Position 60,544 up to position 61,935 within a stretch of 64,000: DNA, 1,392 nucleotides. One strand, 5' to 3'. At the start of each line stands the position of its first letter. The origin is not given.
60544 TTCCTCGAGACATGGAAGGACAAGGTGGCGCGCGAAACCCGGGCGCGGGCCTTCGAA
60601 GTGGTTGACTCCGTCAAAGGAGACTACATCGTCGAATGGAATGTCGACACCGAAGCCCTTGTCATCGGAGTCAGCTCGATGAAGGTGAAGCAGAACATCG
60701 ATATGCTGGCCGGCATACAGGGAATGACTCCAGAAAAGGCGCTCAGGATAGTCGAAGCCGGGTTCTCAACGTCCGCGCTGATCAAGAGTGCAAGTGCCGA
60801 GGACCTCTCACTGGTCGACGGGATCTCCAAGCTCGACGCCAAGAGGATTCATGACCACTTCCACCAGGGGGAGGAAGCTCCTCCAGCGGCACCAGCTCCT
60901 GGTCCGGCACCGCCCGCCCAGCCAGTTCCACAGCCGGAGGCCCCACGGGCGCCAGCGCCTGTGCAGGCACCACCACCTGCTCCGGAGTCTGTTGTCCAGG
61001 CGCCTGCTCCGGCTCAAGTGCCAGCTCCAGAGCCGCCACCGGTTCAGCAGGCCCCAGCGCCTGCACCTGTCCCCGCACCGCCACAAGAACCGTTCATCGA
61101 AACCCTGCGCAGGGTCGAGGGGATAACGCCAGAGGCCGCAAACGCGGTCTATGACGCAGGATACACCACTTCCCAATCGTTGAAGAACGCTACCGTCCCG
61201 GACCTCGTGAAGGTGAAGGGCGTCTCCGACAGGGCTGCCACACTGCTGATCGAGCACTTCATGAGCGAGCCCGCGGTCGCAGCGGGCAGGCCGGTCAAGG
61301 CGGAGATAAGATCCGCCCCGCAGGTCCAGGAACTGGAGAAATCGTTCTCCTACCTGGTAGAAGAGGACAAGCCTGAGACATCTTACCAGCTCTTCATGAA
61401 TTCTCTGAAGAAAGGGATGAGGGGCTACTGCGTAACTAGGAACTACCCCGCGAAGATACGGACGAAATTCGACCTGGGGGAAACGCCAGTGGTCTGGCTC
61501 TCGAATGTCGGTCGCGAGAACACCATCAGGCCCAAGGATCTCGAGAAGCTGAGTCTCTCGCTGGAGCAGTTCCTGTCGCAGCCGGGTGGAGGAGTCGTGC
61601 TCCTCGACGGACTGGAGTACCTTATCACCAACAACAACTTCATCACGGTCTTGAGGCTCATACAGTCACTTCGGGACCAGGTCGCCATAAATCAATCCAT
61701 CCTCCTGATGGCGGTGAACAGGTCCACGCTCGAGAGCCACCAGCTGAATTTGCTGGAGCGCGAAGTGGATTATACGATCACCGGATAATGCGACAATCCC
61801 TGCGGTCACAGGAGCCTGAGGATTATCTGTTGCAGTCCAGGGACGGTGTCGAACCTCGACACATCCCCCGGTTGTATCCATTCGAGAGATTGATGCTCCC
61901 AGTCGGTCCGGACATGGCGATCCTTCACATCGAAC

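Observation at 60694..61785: Isoleucyl-tRNA synthetase fused to a 364-aa RadA-like, ATPase-dead C-terminal module (HhH pair, Pro linker, HhH pair, DUF835)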

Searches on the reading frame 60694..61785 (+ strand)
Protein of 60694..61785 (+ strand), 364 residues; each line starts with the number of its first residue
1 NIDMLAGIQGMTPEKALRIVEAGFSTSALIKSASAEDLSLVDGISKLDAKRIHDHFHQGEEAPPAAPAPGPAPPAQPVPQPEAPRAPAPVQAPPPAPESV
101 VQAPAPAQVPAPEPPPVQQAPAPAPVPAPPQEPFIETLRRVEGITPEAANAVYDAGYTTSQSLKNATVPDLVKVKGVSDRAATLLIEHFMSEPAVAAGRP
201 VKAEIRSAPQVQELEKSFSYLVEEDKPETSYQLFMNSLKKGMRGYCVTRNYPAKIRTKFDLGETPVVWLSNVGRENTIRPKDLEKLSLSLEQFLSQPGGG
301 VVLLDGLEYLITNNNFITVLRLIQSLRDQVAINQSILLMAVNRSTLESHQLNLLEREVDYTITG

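Call 3: search_protein_families(library=pfam, proteins=[window:60694-61785:+], max_evalue=1)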
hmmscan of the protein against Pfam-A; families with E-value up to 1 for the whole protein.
window:60694-61785:+ (364 aa): 6 families
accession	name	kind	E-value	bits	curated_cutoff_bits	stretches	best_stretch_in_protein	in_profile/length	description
PF05763.18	DUF835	-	2.3e-35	121.8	33.1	1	225-357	3-135/136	Protein of unknown function (DUF835)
PF14520.12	HHH_5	-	1.1e-20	74.2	27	2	3-55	2-54/57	Helix-hairpin-helix domain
PF00633.29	HHH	-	2e-08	34.1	24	1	161-178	3-20/30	Helix-hairpin-helix motif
PF12826.13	HHH_2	-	7.2e-07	29.7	27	2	24-58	23-57/64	Helix-hairpin-helix motif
PF12836.13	HHH_3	-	1.7e-05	25.3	27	0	32-55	10-33/65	Helix-hairpin-helix motif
PF14229.12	DUF4332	-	0.19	12.3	23.2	0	138-173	55-90/122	Domain of unknown function (DUF4332)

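Call 4: search_protein_families(library=ncbifam, proteins=[window:60694-61785:+], max_evalue=1)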
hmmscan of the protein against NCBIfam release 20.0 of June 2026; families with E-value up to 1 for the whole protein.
window:60694-61785:+ (364 aa): 15 families
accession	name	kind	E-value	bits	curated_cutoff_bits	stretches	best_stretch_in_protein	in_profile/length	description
NF003301.0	PRK04301.1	equivalog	8.2e-08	31.8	259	2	136-189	5-58/316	DNA repair and recombination protein RadA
NF009401.0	PRK12766.1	equivalog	5.7e-07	29.4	239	2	3-53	10-60/238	50S ribosomal protein L32e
TIGR02236.1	recomb_radA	equivalog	1e-06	28.3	361.15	2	138-187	2-51/311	DNA repair and recombination protein RadA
NF011260.0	PRK14666.1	equivalog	3.2e-06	26.2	649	2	138-189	639-689/698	excinuclease ABC subunit C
NF001824.0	PRK00558.1-5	equivalog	0.00087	17.8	451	1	5-60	594-648/652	excinuclease ABC subunit UvrC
NF010009.0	PRK13482.1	equivalog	0.0011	18.2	201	1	5-60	294-348/357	DNA integrity scanning diadenylate cyclase DisA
TIGR02239.1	recomb_RAD51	equivalog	0.0028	16.8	478.05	1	141-187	6-52/316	DNA repair protein RAD51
NF001308.0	PRK00254.1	equivalog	0.014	13.6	1216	1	141-198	650-707/720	ATP-dependent DNA helicase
NF011262.0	PRK14668.1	equivalog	0.018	13.4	544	0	5-54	527-575/577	excinuclease ABC subunit C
NF002654.0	PRK02362.1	equivalog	0.037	12.3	887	1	138-196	654-710/739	ATP-dependent DNA helicase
NF005846.3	PRK07764.1-6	equivalog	0.06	12.4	625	1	29-205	360-545/628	DNA polymerase III subunit gamma and tau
NF008915.0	PRK12278.1-1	equivalog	0.064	13.2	281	0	3-48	153-198/216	50S ribosomal protein L21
NF033761.1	gliding_GltJ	equivalog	0.085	11.9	450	1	61-136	409-479/671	adventurous gliding motility protein GltJ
TIGR04526.1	predic_Ig_block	subfamily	0.4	9.5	150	1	76-189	79-187/693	putative immunoglobulin-blocking virulence protein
NF008975.0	PRK12323.1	equivalog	0.93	8.1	875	0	61-204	442-579/709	DNA polymerase III subunit gamma/tau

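Call 6: find_homologous_proteins(query=window:60694-61785:+, max_evalue=0.001)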
Query window:60694-61785:+ (364 aa): 102 proteins with E <= 0.001 among 8000 candidates.
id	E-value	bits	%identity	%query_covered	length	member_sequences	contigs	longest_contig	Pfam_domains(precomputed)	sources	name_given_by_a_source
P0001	4.3e-141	488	63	100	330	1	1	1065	PF12826.14,PF14520.13,PF05763.19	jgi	jgi:hypothetical protein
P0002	5.0e-137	475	62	100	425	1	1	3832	PF12826.14,PF14520.13,PF05763.19,PF19302.5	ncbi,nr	ncbi:MAG TPA: DUF835 domain-containing protein, partial [Thermoplasmata archaeon]|nr:DUF835 domain-c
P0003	8.3e-135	467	60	100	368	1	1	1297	PF12826.14,PF10391.16,PF14520.13,PF05763.19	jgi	-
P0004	5.3e-134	465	62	100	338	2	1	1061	PF12826.14,PF14520.13,PF05763.19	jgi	-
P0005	3.2e-129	449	73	64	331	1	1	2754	PF12826.14,PF14520.13,PF05763.19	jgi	jgi:predicted flap endonuclease-1-like 5' DNA nuclease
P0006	5.0e-128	445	78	63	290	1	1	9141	PF14520.13,PF05763.19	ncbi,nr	ncbi:MAG: hypothetical protein A3K67_03185 [Euryarchaeota archaeon RBG_16_62_10]|nr:MAG: hypothetica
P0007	5.7e-126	438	59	99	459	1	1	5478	PF12826.14,PF14520.13,PF05763.19,PF00633.30,PF19302.5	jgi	jgi:hypothetical protein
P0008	1.9e-122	427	58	100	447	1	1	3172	PF12826.14,PF14520.13,PF05763.19,PF12836.14,PF00633.30,PF19302.5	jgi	jgi:predicted flap endonuclease-1-like 5' DNA nuclease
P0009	3.1e-120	420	97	55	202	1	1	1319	PF05763.19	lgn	-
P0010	7.7e-117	408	78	67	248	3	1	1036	PF14520.13,PF05763.19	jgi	jgi:hypothetical protein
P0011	4.2e-116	406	77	65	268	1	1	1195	PF14520.13,PF05763.19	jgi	-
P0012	2.6e-115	403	53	100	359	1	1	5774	PF12826.14,PF14520.13,PF05763.19,PF00633.30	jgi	jgi:predicted flap endonuclease-1-like 5' DNA nuclease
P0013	1.4e-114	401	57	100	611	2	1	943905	PF08264.20,PF14520.13,PF05763.19,PF00633.30,PF19302.5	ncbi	-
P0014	1.3e-113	398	54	100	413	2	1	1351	PF12826.14,PF14520.13,PF05763.19,PF19302.5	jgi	jgi:hypothetical protein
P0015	1.6e-109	384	75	64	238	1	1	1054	PF14520.13,PF05763.19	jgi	jgi:hypothetical protein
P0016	1.3e-106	375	55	97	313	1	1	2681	PF12826.14,PF14520.13,PF05763.19,PF00633.30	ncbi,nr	ncbi:TPA: DUF835 domain-containing protein, partial [Thermoplasmata archaeon]|nr:DUF835 domain-conta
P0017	3.2e-104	367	77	61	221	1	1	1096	PF14520.13,PF05763.19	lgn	-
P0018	4.4e-104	366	75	63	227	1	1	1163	PF14520.13,PF05763.19,PF00633.30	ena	-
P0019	6.4e-102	359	70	64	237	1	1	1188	PF14520.13,PF05763.19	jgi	jgi:hypothetical protein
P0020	4.6e-101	356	73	63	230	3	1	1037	PF14520.13,PF05763.19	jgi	jgi:hypothetical protein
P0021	5.1e-101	356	73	63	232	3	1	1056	PF14520.13,PF05763.19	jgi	jgi:hypothetical protein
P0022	9.4e-97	342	68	66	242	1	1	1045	PF05763.19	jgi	-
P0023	1.0e-96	342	57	63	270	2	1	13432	PF14520.13,PF05763.19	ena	-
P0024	4.4e-96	340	62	63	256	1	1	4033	PF14520.13,PF05763.19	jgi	jgi:hypothetical protein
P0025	9.4e-96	339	75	59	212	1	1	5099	PF05763.19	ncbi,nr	ncbi:MAG: DUF835 domain-containing protein [Thermoplasmata archaeon]|nr:DUF835 domain-containing pro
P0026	5.5e-94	333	57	63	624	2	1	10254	PF08264.20,PF14520.13,PF05763.19,PF19302.5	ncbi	ncbi:MAG: DUF835 domain-containing protein, partial [Thermoplasmata archaeon]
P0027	2.9e-93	331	88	43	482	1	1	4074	PF14520.13,PF05763.19,PF19302.5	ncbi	ncbi:MAG: DUF835 domain-containing protein, partial [Thermoplasmata archaeon]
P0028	3.0e-82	295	88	42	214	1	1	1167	PF05763.19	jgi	-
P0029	1.3e-77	279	40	99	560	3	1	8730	PF14520.13,PF03118.22,PF05763.19,PF19302.5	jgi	jgi:archaellum component FlaF (FlaF/FlaG flagellin family)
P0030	1.4e-76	276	40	99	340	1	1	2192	PF10391.16,PF14520.13,PF03118.22,PF05763.19,PF00633.30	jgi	jgi:rhodanese-related sulfurtransferase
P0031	2.1e-75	272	39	99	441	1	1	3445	PF10391.16,PF14520.13,PF03118.22,PF05763.19,PF00633.30,PF19302.5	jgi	jgi:hypothetical protein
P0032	5.7e-75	271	44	99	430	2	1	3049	PF14520.13,PF05763.19,PF12773.14,PF00633.30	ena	-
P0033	4.1e-74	268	40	99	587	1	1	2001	PF14520.13,PF05763.19,PF12773.14,PF19302.5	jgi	jgi:predicted amidophosphoribosyltransferase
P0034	1.1e-73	266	39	99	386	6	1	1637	PF12826.14,PF14520.13,PF05763.19,PF00633.30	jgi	jgi:RNA polymerase subunit RPABC4/transcription elongation factor Spt4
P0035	1.5e-73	266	39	98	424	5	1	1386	PF14520.13,PF05763.19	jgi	-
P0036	2.9e-73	265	80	43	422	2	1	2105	PF05763.19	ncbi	ncbi:MAG: DUF835 domain-containing protein, partial [Thermoplasmata archaeon]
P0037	4.1e-73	265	40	99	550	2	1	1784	PF10391.16,PF14520.13,PF03118.22,PF05763.19,PF19302.5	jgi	jgi:hypothetical protein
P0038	1.0e-72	263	39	98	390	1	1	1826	PF14520.13,PF05763.19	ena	-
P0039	3.9e-72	261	43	100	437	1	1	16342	PF05763.19,PF19302.5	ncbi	ncbi:MAG: DUF835 domain-containing protein, partial [Thermoplasmata archaeon]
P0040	4.6e-72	261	41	99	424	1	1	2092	PF10391.16,PF14520.13,PF05763.19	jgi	jgi:predicted amidophosphoribosyltransferase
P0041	1.2e-71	260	39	98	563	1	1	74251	PF12826.14,PF13240.12,PF14520.13,PF03118.22,PF05763.19,PF00633.30,PF19302.5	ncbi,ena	-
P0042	1.3e-71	260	41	90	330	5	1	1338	PF13240.12,PF14520.13,PF05763.19,PF12773.14,PF17032.11,PF13248.12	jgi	jgi:uncharacterized Zn finger protein (UPF0148 family)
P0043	2.8e-71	259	49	65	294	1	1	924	PF14520.13,PF05763.19,PF00633.30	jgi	jgi:hypothetical protein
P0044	1.2e-70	256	44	72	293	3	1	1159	PF14520.13,PF05763.19,PF00633.30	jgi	-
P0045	9.8e-70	253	52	59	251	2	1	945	PF14520.13,PF05763.19,PF00633.30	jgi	jgi:hypothetical protein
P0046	1.1e-69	253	39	99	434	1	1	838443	PF12826.14,PF10391.16,PF14520.13,PF03118.22,PF05763.19,PF12773.14,PF12836.14,PF00633.30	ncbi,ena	-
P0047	4.4e-69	251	48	61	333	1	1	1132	PF14520.13,PF05763.19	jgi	-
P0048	1.1e-68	250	38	99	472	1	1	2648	PF10391.16,PF14520.13,PF05763.19,PF00633.30,PF19302.5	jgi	jgi:hypothetical protein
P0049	1.3e-68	250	49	66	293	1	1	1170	PF14520.13,PF05763.19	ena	-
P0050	1.6e-68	250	50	58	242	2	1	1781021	PF12826.14,PF14520.13,PF05763.19,PF00633.30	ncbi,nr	ncbi:MAG: DUF835 domain-containing protein [Methanomassiliicoccales archaeon]|nr:DUF835 domain-conta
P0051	1.7e-68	249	38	98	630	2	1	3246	PF12826.14,PF13240.12,PF14520.13,PF05763.19,PF12773.14,PF12836.14,PF00633.30,PF19302.5,PF13248.12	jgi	-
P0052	2.9e-68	249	47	72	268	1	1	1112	PF13240.12,PF05763.19,PF13248.12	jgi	-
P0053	3.3e-68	248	49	66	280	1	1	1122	PF14520.13,PF05763.19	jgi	jgi:hypothetical protein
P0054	4.1e-68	248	41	89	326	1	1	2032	PF14520.13,PF05763.19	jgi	jgi:predicted amidophosphoribosyltransferase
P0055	1.9e-67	246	51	59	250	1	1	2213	PF14520.13,PF05763.19,PF00633.30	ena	-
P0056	3.3e-67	245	48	69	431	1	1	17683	PF14520.13,PF05763.19,PF12836.14,PF00633.30,PF19302.5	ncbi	-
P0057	4.7e-67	245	65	48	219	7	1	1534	PF05763.19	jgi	jgi:hypothetical protein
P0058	2.1e-66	242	47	67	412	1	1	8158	PF12826.14,PF10391.16,PF14520.13,PF03118.22,PF05763.19,PF12836.14,PF14229.13,PF00633.30,PF19302.5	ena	-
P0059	2.6e-66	242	37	99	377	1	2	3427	PF10391.16,PF14520.13,PF03118.22,PF05763.19,PF00633.30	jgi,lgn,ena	-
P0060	3.8e-66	242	50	59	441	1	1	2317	PF10391.16,PF14520.13,PF03118.22,PF05763.19,PF00633.30,PF19302.5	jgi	jgi:hypothetical protein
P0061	9.5e-66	240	51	61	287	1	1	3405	PF14520.13,PF05763.19,PF00633.30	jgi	-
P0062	3.0e-65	239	67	40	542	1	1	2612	PF18912.7,PF13240.12,PF10005.15,PF14520.13,PF05763.19,PF12773.14,PF17032.11,PF19302.5,PF13248.12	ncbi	ncbi:MAG: DUF835 domain-containing protein, partial [Thermoplasmata archaeon]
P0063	6.0e-65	238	37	98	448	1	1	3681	PF14520.13,PF05763.19,PF00633.30,PF19302.5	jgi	jgi:rubredoxin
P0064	9.7e-65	237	65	41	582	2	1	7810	PF12826.14,PF13240.12,PF14520.13,PF05763.19,PF12773.14,PF19302.5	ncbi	-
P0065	1.5e-63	233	48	65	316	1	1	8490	PF14520.13,PF05763.19,PF12836.14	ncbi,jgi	jgi:hypothetical protein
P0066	1.7e-63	233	52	57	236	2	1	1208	PF13240.12,PF05763.19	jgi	jgi:hypothetical protein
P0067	2.2e-63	233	49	59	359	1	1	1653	PF10391.16,PF14520.13,PF05763.19,PF00633.30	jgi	-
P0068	3.8e-63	232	51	58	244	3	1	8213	PF14520.13,PF05763.19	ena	-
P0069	8.8e-63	231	49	60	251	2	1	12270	PF14520.13,PF05763.19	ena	-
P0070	2.6e-62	229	46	59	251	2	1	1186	PF12826.14,PF13240.12,PF14520.13,PF05763.19,PF00633.30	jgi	jgi:hypothetical protein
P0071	1.9e-61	226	65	40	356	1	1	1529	PF18912.7,PF13240.12,PF14520.13,PF05763.19,PF12773.14,PF17032.11,PF13248.12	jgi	-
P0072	2.7e-60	222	68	40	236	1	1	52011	PF05763.19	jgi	-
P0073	6.2e-60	221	39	97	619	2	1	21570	PF18912.7,PF13240.12,PF14520.13,PF05763.19,PF12773.14,PF17032.11,PF10571.16,PF19302.5,PF13248.12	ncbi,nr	ncbi:MAG: DUF835 domain-containing protein [Methanobacteriota archaeon]|nr:MAG: DUF835 domain-contai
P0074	1.0e-59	221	68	42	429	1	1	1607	PF14520.13,PF05763.19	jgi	jgi:rubrerythrin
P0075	1.9e-58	216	62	44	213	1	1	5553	PF05763.19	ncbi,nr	ncbi:MAG: DUF835 domain-containing protein, partial [Methanomassiliicoccales archaeon]|nr:DUF835 dom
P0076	1.7e-57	213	54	44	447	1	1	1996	PF12826.14,PF14520.13,PF05763.19,PF12773.14,PF19302.5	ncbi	-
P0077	2.7e-57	213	63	43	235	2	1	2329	PF05763.19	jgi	jgi:hypothetical protein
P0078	3.0e-57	212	65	41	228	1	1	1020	PF05763.19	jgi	jgi:hypothetical protein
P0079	4.0e-57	212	64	41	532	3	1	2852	PF12826.14,PF14520.13,PF05763.19,PF00633.30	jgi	-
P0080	8.6e-57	211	62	41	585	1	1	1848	PF14520.13,PF05763.19,PF19302.5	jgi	-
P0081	2.0e-56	210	64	41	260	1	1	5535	PF05763.19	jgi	jgi:tetratricopeptide (TPR) repeat protein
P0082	2.5e-56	209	37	99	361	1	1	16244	PF14559.13,PF14520.13,PF05763.19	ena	-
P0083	5.0e-56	208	58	45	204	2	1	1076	PF05763.19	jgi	jgi:hypothetical protein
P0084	7.8e-56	208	37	97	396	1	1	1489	PF13240.12,PF14520.13,PF05763.19,PF12773.14,PF13248.12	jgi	-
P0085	8.4e-56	208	34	97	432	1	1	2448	PF12826.14,PF13240.12,PF14520.13,PF05763.19,PF12773.14,PF10571.16,PF00633.30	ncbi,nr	ncbi:MAG: DUF835 domain-containing protein, partial [Thermoplasmata archaeon]|nr:DUF835 domain-conta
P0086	3.2e-55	206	35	98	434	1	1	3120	PF12826.14,PF14520.13,PF05763.19,PF12836.14,PF00633.30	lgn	-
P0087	1.3e-54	204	33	99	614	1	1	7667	PF12826.14,PF13240.12,PF14520.13,PF05763.19,PF12773.14,PF00633.30,PF19302.5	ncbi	-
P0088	2.4e-54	203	63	43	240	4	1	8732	PF05763.19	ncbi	ncbi:MAG: DUF835 domain-containing protein, partial [Thermoplasmata archaeon]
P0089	6.2e-54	202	61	41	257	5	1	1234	PF13240.12,PF05763.19,PF12773.14,PF10571.16,PF13248.12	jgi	jgi:hypothetical protein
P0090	2.3e-53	200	41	60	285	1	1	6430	PF12826.14,PF14520.13,PF05763.19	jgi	-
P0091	3.4e-53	199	60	41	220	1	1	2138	PF05763.19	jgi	-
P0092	9.0e-53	198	62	41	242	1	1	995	PF13240.12,PF05763.19,PF12773.14,PF10571.16,PF13248.12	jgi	jgi:RNA polymerase subunit RPABC4/transcription elongation factor Spt4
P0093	3.2e-51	193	39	63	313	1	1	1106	PF12826.14,PF18912.7,PF13240.12,PF14520.13,PF05763.19,PF12773.14,PF10571.16,PF00633.30,PF13248.12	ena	-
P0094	5.1e-51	192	60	41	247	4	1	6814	PF05763.19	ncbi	ncbi:MAG: DUF835 domain-containing protein, partial [Thermoplasmata archaeon]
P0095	8.7e-49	185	47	48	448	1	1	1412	PF14520.13,PF05763.19,PF00633.30,PF19302.5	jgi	jgi:hypothetical protein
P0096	9.0e-49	185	57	41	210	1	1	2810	PF05763.19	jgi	jgi:hypothetical protein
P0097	2.7e-48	183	60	39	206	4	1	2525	PF05763.19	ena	-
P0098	8.0e-48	181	58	41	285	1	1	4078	PF13240.12,PF05763.19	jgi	jgi:hypothetical protein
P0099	9.6e-48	181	55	43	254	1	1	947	PF13240.12,PF05763.19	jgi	jgi:hypothetical protein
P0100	2.0e-47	180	60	40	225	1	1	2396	PF05763.19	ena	-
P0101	2.7e-47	180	58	40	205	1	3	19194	PF05763.19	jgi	jgi:hypothetical protein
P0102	1.0e-37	148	64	30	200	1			PF05763.19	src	-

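Call 9: find_encoding_contigs(protein=P0013, flank=6000, max_places=3)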
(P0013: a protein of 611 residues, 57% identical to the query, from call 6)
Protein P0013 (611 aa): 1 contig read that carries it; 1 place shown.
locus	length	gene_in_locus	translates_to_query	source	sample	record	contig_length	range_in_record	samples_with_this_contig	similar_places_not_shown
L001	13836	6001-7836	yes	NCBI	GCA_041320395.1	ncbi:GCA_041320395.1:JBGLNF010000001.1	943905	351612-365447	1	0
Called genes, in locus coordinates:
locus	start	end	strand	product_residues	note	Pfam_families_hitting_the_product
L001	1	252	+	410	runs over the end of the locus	PF07690:MFS_1, PF12832:MFS_1_like (faint), PF07690:MFS_1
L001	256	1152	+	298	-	PF03415:Peptidase_C11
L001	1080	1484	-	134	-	PF00210:Ferritin (faint), PF02915:Rubrerythrin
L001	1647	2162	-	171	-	PF01870:Hjc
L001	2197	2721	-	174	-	-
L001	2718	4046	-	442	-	PF01336:tRNA_anti-codon, PF00152:tRNA-synt_2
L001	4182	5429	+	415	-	PF00999:Na_H_Exchanger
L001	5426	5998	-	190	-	PF03151:TPT (faint), PF00892:EamA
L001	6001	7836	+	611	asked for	PF08264:Anticodon_1, PF19302:DUF5915, PF14520:HHH_5 (weak), PF00633:HHH (faint), PF14520:HHH_5 (weak), PF05763:DUF835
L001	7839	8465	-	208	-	PF01989:AcnX_swivel_put, PF00293:NUDIX, PF14815:NUDIX_4 (faint)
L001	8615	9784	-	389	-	PF04412:AcnX, PF28403:AcnX_2nd, PF28406:AcnX_3rd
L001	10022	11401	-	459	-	PF00892:EamA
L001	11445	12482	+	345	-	-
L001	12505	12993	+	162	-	PF03061:4HBT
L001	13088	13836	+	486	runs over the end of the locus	PF06253:MTTB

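Call 11: find_encoding_contigs(protein=P0041, flank=6000, max_places=3)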
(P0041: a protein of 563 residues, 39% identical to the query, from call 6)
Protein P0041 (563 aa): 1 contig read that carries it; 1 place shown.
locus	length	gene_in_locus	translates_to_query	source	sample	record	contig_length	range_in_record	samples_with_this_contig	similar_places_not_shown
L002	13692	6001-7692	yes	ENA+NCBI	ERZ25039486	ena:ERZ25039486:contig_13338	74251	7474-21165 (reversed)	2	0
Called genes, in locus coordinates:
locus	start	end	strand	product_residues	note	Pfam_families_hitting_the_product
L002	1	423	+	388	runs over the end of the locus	-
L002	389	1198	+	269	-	-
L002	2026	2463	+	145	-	PF00752:XPG_N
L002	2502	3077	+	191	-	PF00867:XPG_I, PF01367:5_3_exonuc (weak)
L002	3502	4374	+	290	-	PF00133:tRNA-synt_1, PF09334:tRNA-synt_1g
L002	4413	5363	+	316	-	PF00133:tRNA-synt_1, PF09334:tRNA-synt_1g (faint)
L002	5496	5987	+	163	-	PF08264:Anticodon_1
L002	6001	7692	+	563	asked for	PF19302:DUF5915, PF00633:HHH (faint), PF12826:HHH_2 (faint), PF14520:HHH_5 (weak), PF03118:RNA_pol_A_CTD (faint), PF14520:HHH_5, PF13240:Zn_Ribbon_1 (weak), PF05763:DUF835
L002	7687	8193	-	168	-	PF00293:NUDIX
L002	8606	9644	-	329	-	PF04412:AcnX, PF28403:AcnX_2nd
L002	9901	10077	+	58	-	-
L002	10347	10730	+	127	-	-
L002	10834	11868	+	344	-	PF00118:Cpn60_TCP1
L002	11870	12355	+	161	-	PF00118:Cpn60_TCP1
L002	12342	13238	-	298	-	PF01774:UreD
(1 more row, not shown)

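Call 12: find_encoding_contigs(protein=P0073, flank=6000, max_places=3)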
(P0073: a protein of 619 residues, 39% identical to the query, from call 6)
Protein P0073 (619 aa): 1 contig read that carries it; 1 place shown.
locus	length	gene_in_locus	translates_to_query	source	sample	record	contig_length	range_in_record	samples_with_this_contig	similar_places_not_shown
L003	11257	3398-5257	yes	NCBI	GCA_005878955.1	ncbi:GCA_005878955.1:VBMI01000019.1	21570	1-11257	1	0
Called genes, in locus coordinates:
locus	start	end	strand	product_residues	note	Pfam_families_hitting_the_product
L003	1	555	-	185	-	PF02729:OTCace_N, PF00185:OTCace (weak)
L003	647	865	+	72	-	-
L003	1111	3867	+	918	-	PF00133:tRNA-synt_1, PF09334:tRNA-synt_1g (weak), PF08264:Anticodon_1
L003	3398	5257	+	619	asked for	PF19302:DUF5915, PF14520:HHH_5, PF17032:Zn_ribbon_15 (faint), PF18912:DZR_2 (faint), PF12773:DZR, PF13240:Zn_Ribbon_1 (weak), PF13248:Zn_ribbon_3 (weak), PF05763:DUF835, +1 more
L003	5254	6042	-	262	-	PF01989:AcnX_swivel_put, PF00293:NUDIX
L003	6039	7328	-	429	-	PF04412:AcnX, PF28403:AcnX_2nd, PF28406:AcnX_3rd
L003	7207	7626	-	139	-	PF01877:RNA_binding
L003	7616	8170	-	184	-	PF13238:AAA_18, PF13207:AAA_17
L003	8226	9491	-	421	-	-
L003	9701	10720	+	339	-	PF05690:ThiG (faint), PF01680:SOR_SNZ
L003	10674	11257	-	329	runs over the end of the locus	PF17835:NOG1_N, PF01926:MMR_HSR1, PF02421:FeoB_N, PF06858:NOG1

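Call 28: find_encoding_contigs(protein=P0050, flank=5000, max_places=2)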
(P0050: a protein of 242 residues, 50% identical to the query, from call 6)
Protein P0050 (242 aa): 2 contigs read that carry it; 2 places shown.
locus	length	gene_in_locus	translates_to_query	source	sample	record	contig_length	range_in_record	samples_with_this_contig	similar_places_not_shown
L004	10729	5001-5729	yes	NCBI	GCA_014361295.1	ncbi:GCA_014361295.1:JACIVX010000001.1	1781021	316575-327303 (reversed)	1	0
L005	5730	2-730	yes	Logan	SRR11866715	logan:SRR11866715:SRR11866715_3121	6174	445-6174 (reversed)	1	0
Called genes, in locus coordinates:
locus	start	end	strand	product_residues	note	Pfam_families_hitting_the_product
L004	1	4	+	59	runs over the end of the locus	-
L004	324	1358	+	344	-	PF00752:XPG_N, PF00867:XPG_I, PF01367:5_3_exonuc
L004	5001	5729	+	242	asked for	PF12826:HHH_2 (weak), PF14520:HHH_5 (weak), PF00633:HHH (weak), PF05763:DUF835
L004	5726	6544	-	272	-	PF01989:AcnX_swivel_put, PF00293:NUDIX, PF14815:NUDIX_4 (weak)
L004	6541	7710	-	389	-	PF04412:AcnX, PF28403:AcnX_2nd, PF28406:AcnX_3rd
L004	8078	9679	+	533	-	-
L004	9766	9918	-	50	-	PF01599:Ribosomal_S27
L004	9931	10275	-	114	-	PF01282:Ribosomal_S24e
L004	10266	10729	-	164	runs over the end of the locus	PF04019:DUF359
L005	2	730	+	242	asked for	PF12826:HHH_2 (weak), PF14520:HHH_5 (weak), PF00633:HHH (weak), PF05763:DUF835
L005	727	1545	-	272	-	PF01989:AcnX_swivel_put, PF00293:NUDIX, PF14815:NUDIX_4 (weak)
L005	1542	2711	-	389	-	PF04412:AcnX, PF28403:AcnX_2nd, PF28406:AcnX_3rd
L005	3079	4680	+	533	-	-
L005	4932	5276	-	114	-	PF01282:Ribosomal_S24e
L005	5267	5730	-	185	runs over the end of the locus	PF04019:DUF359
